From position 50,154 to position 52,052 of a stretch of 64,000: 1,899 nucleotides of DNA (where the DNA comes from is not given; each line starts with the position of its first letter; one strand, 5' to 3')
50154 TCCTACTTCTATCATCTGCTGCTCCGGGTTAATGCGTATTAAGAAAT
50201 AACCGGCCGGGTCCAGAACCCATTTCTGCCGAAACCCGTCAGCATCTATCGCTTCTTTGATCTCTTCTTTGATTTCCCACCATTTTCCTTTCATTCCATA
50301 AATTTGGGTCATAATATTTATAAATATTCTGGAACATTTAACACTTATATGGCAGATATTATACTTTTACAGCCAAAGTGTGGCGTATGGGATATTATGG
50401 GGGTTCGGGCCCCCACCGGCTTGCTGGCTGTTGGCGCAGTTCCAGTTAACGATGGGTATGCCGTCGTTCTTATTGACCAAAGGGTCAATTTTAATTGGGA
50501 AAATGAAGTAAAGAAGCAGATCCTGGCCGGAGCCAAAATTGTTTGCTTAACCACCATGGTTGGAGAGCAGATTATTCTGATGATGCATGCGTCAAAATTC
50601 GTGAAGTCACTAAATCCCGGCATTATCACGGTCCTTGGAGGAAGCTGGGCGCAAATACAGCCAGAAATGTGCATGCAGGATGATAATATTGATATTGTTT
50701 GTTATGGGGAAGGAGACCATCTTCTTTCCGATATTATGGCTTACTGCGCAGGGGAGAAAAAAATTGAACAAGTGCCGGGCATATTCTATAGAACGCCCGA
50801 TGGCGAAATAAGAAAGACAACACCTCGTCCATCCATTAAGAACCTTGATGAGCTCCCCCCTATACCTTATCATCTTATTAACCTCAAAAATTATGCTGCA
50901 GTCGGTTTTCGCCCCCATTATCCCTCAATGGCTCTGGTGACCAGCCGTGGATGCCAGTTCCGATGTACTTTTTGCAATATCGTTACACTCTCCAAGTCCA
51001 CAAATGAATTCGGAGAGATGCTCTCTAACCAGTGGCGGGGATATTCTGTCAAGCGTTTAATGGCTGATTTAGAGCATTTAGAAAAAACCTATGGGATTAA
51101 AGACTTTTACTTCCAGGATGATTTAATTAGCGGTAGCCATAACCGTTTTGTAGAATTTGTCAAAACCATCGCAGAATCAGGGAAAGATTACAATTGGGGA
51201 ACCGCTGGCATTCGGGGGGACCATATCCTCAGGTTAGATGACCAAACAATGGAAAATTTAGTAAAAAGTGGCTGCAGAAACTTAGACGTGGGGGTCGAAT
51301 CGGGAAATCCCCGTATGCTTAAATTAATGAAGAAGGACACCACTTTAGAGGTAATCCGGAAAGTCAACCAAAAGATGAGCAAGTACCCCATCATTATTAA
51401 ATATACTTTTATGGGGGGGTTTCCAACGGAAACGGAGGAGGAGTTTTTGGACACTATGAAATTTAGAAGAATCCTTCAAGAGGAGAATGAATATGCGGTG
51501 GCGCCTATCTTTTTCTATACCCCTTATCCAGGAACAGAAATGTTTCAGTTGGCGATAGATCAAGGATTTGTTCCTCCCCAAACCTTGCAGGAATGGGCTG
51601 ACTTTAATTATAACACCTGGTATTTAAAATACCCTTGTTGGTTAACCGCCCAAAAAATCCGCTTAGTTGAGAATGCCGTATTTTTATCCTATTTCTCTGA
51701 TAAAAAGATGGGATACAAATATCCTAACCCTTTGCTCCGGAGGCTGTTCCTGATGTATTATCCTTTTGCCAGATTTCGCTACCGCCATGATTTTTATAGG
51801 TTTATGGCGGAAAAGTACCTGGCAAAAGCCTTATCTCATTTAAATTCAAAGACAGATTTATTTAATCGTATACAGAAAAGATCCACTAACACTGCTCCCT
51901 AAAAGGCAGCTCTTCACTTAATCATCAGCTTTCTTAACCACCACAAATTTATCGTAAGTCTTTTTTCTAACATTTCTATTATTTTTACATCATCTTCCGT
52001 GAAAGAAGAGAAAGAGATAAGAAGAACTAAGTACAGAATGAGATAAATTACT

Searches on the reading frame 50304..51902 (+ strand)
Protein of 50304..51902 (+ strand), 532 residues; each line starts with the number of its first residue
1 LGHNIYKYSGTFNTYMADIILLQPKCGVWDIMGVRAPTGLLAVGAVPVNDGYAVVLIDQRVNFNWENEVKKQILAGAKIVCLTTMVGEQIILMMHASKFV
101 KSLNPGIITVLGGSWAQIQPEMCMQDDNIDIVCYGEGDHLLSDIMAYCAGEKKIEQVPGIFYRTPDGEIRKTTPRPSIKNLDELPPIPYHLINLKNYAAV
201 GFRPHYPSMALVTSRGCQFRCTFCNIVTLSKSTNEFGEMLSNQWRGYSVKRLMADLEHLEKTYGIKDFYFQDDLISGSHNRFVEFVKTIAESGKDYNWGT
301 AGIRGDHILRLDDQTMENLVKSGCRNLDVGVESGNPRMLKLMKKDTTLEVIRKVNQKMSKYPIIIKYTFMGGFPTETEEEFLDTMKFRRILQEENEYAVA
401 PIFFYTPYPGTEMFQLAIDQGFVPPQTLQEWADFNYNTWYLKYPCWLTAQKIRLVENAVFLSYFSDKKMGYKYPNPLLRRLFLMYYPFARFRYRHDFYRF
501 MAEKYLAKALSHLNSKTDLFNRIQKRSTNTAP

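Call 42: search_protein_families(library=pfam, proteins=[window:50304-51902:+], max_evalue=0.00001)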
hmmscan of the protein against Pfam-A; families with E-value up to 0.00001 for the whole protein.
window:50304-51902:+ (532 aa): 2 families
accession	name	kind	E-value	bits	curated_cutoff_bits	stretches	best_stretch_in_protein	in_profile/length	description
PF04055.27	Radical_SAM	-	3.1e-17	63.7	29.5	1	212-387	2-165/166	Radical SAM superfamily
PF02310.24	B12-binding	-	3.1e-11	43.6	32.1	1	37-142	14-118/121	B12 binding domain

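Call 58: search_solved_structures(query=window:50304-51902:+, max_evalue=0.01)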
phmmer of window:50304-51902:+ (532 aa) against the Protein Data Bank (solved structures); distinct sequences matched with E-value up to 0.01: 9.
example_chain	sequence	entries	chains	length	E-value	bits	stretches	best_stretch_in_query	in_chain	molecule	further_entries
6fd2_B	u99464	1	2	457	1.4e-17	66.7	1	164-424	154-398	Putative apramycin biosynthetic oxidoreductase 4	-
9ccb_A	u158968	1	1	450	7.2e-13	51.2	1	108-413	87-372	Radical SAM core domain-containing protein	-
5ul2_A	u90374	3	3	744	1e-06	30.9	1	54-226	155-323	OxsB protein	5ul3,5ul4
2qgq_A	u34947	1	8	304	1.2e-05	27.4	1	300-416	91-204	Protein TM_1862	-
4jc0_A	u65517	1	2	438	1.3e-05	27.3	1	299-416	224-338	Ribosomal protein S12 methylthiotransferase RimO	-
7kdx_A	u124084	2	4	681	1.7e-05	26.9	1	93-234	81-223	Methyltransferase TokK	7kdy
9n1b_A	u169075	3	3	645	5.3e-05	25.3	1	109-225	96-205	Radical SAM protein | Radical SAM enzyme CysS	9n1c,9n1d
7mjz_A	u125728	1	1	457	0.0014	20.6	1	214-415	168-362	tRNA-2-methylthio-N(6)-dimethylallyladenosine synthase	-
7mjv_A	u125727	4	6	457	0.0018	20.2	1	214-413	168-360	tRNA-2-methylthio-N(6)-dimethylallyladenosine synthase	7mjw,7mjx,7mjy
